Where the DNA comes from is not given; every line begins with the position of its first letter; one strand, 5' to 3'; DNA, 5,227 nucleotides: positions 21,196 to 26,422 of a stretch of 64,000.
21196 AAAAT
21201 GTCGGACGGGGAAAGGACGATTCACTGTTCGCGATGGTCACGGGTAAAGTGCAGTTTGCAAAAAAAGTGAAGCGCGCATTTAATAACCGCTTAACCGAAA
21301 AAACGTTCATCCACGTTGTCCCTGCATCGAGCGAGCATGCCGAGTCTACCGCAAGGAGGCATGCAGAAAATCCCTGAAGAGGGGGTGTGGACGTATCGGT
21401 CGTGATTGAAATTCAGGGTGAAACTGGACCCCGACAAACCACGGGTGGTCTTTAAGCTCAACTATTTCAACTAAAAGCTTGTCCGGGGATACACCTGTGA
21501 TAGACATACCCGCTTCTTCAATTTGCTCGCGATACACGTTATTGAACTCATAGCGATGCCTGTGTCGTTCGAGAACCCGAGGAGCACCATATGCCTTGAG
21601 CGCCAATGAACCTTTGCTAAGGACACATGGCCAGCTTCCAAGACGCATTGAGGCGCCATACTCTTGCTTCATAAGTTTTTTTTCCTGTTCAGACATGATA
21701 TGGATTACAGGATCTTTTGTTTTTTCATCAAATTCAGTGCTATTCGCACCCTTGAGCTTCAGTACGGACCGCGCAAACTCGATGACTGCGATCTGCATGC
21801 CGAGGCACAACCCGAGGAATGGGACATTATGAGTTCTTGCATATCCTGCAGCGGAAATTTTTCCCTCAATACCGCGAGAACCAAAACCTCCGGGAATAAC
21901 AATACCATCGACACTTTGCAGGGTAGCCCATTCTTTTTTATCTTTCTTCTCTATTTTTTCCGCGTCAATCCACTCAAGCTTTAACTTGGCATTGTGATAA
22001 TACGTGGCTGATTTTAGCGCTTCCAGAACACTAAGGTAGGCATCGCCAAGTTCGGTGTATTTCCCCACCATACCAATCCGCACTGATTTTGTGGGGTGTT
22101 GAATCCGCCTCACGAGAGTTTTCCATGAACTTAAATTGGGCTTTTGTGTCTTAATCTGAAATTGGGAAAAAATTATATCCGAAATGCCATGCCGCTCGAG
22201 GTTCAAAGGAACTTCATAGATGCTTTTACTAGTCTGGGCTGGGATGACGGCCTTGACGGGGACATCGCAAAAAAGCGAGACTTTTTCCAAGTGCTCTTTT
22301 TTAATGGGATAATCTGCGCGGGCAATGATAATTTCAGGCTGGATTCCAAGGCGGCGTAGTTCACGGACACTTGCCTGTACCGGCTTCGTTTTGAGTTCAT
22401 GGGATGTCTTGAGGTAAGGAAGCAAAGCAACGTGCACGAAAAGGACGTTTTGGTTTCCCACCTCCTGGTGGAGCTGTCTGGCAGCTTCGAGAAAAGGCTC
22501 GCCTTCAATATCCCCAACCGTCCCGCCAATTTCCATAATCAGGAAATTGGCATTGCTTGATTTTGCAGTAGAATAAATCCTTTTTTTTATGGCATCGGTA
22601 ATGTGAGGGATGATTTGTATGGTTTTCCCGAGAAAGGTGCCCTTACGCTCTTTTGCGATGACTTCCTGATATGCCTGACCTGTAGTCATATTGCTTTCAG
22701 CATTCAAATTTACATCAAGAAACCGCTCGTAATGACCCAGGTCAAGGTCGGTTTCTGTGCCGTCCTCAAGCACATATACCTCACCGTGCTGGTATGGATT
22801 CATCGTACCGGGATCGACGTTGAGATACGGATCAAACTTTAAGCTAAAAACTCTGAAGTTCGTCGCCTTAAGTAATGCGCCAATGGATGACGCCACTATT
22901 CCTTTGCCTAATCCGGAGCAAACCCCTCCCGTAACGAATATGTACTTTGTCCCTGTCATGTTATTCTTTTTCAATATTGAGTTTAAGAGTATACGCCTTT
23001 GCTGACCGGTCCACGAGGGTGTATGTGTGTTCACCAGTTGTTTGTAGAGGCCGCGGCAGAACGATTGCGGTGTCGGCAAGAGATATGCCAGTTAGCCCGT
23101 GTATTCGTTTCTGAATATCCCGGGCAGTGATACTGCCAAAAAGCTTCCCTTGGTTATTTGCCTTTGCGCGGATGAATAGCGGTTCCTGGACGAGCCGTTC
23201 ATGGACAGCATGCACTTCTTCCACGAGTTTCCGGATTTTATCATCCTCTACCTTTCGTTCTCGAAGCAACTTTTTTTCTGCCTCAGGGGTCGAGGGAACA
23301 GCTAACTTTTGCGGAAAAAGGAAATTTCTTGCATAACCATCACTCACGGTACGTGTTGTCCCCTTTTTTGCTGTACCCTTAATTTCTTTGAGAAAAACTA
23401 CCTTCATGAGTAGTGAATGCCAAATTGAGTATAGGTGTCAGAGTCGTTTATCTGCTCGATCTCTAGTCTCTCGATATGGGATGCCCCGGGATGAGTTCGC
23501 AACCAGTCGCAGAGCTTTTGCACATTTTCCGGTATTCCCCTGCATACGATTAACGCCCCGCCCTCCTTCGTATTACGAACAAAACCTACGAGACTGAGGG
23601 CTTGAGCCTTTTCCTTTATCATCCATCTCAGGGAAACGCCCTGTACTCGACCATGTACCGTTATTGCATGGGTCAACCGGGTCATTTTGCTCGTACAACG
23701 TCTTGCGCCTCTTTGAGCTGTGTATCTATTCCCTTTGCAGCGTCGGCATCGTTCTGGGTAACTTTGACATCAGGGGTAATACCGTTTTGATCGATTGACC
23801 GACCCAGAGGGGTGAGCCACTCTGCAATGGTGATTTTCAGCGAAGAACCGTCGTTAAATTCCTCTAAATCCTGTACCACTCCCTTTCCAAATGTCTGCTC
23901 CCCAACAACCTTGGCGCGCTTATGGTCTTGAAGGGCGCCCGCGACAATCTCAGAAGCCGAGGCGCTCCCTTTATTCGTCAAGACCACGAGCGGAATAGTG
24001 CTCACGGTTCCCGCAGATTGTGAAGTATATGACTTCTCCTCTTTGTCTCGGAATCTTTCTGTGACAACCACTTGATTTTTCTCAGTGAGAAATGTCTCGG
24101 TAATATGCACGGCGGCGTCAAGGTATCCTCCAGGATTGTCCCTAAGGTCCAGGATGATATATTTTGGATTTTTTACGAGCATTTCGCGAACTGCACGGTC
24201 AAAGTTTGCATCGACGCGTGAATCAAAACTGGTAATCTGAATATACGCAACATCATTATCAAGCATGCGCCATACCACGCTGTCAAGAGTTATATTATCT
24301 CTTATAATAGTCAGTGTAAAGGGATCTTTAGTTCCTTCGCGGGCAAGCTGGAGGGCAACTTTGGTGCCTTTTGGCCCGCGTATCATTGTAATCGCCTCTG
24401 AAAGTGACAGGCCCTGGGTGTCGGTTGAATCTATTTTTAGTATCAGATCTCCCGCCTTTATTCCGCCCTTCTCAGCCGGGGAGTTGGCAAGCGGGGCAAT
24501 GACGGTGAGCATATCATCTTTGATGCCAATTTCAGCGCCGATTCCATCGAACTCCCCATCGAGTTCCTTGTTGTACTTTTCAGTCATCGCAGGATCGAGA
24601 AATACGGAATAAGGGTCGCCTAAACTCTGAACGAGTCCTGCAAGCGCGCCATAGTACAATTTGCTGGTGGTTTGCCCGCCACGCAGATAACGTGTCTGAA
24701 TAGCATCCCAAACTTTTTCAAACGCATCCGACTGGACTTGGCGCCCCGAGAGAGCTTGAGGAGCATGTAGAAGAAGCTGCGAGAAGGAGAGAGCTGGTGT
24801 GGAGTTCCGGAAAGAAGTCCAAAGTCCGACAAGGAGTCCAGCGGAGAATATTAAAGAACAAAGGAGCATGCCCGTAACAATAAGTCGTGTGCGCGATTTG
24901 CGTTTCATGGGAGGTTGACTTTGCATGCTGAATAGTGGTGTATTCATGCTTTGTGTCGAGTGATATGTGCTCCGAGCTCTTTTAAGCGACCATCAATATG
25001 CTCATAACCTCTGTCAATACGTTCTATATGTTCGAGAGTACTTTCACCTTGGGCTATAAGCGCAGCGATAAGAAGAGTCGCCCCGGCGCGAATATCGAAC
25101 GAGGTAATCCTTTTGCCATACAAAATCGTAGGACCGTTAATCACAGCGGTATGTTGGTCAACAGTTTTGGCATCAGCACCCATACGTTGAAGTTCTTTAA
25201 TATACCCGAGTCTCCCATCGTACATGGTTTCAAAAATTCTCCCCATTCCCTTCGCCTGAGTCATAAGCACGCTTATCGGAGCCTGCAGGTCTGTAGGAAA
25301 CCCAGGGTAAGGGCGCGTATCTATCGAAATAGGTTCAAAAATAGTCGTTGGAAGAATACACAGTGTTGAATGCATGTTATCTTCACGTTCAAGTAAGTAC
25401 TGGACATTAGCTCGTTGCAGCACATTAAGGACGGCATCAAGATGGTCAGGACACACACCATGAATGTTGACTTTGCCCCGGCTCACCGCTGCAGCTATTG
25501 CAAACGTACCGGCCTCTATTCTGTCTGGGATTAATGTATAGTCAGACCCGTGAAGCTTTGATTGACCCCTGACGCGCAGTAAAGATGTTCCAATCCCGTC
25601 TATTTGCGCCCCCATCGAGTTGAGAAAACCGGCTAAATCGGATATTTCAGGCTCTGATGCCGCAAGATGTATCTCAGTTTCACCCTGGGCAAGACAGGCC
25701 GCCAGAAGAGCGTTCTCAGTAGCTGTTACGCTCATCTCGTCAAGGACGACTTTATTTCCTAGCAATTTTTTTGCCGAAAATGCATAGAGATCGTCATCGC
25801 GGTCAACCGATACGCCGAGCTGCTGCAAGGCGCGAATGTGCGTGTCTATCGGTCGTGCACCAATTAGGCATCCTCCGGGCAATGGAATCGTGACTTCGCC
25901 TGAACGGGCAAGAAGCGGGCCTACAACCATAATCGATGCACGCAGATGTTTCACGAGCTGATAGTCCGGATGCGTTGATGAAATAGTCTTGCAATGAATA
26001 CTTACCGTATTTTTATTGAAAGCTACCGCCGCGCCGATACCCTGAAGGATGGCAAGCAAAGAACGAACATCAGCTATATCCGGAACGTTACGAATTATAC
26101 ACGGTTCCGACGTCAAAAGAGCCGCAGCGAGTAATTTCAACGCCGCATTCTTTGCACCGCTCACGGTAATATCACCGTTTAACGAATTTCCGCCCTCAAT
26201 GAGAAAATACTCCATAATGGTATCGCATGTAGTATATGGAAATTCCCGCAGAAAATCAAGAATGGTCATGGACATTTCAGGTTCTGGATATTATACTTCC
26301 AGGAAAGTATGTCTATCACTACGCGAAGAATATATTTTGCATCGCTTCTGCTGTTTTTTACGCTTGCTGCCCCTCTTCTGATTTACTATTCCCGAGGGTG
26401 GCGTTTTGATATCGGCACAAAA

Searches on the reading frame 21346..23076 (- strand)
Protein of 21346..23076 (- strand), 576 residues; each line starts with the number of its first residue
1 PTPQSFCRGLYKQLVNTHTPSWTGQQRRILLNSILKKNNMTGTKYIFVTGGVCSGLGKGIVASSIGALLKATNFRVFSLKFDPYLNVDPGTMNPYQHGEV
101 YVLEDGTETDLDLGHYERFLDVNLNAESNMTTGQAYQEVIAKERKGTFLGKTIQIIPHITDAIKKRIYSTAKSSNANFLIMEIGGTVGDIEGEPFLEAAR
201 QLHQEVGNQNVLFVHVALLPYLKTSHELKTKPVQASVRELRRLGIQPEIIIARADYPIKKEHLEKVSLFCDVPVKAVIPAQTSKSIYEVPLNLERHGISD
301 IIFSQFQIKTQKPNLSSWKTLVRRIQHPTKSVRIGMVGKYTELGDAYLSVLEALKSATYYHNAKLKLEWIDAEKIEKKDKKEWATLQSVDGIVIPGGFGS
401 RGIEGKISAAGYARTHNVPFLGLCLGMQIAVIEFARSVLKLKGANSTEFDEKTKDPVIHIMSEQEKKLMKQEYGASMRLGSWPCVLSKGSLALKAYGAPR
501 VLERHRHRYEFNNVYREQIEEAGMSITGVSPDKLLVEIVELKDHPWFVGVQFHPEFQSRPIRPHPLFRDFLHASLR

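Call 42: search_protein_families(library=pfam, proteins=[window:21346-23076:-], max_evalue=0.00001)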
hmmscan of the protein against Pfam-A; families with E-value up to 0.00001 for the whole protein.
window:21346-23076:- (576 aa): 3 families
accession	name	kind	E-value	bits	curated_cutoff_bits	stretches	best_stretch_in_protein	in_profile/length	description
PF06418.20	CTP_synth_N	-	6.1e-121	403.2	26.1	1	44-308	1-265/265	CTP synthase N-terminus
PF00117.34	GATase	-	2.8e-38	131.9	22.8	1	344-572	3-189/190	Glutamine amidotransferase class-I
PF07722.19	Peptidase_C26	-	4.7e-07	30.2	20.5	0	414-555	102-219/219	Peptidase C26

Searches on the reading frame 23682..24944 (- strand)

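Call 42: search_protein_families(library=pfam, proteins=[window:23682-24944:-], max_evalue=0.00001)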
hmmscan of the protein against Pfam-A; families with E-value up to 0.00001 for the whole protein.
window:23682-24944:- (420 aa): 5 families
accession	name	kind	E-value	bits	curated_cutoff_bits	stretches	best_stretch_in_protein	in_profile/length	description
PF03572.23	Peptidase_S41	-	4.5e-55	186.2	24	1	231-395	1-165/165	Peptidase family S41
PF17820.7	PDZ_6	-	9.9e-12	44.9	27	1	150-202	4-54/54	PDZ domain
PF00595.29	PDZ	-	1.2e-10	42.1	23.2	1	134-200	13-80/81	PDZ domain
PF13180.12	PDZ_2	-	2.5e-08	34.5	27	1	135-212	3-79/80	PDZ domain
PF22694.1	CtpB_N-like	-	6.6e-07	30.1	27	1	73-117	39-82/85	Activating protease CtpB N-terminal domain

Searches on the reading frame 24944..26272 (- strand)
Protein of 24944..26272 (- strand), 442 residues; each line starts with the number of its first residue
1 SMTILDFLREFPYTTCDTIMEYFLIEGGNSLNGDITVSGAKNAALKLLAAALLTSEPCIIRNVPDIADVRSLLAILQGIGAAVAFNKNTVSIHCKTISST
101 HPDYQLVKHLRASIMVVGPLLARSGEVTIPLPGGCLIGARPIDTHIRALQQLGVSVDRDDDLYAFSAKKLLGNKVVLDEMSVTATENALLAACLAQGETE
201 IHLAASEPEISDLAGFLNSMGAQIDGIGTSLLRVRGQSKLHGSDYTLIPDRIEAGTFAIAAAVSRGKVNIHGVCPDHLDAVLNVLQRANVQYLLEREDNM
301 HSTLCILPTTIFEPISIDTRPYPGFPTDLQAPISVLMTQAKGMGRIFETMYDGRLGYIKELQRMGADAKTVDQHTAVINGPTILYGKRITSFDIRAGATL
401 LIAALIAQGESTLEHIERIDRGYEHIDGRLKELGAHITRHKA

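Call 42: search_protein_families(library=pfam, proteins=[window:24944-26272:-], max_evalue=0.00001)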
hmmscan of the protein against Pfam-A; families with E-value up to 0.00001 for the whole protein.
window:24944-26272:- (442 aa): 1 family
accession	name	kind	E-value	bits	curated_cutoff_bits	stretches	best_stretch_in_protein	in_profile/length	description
PF00275.25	EPSP_synthase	-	3.5e-87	293.3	22.8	1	26-427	2-414/417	EPSP synthase (3-phosphoshikimate 1-carboxyvinyltransferase)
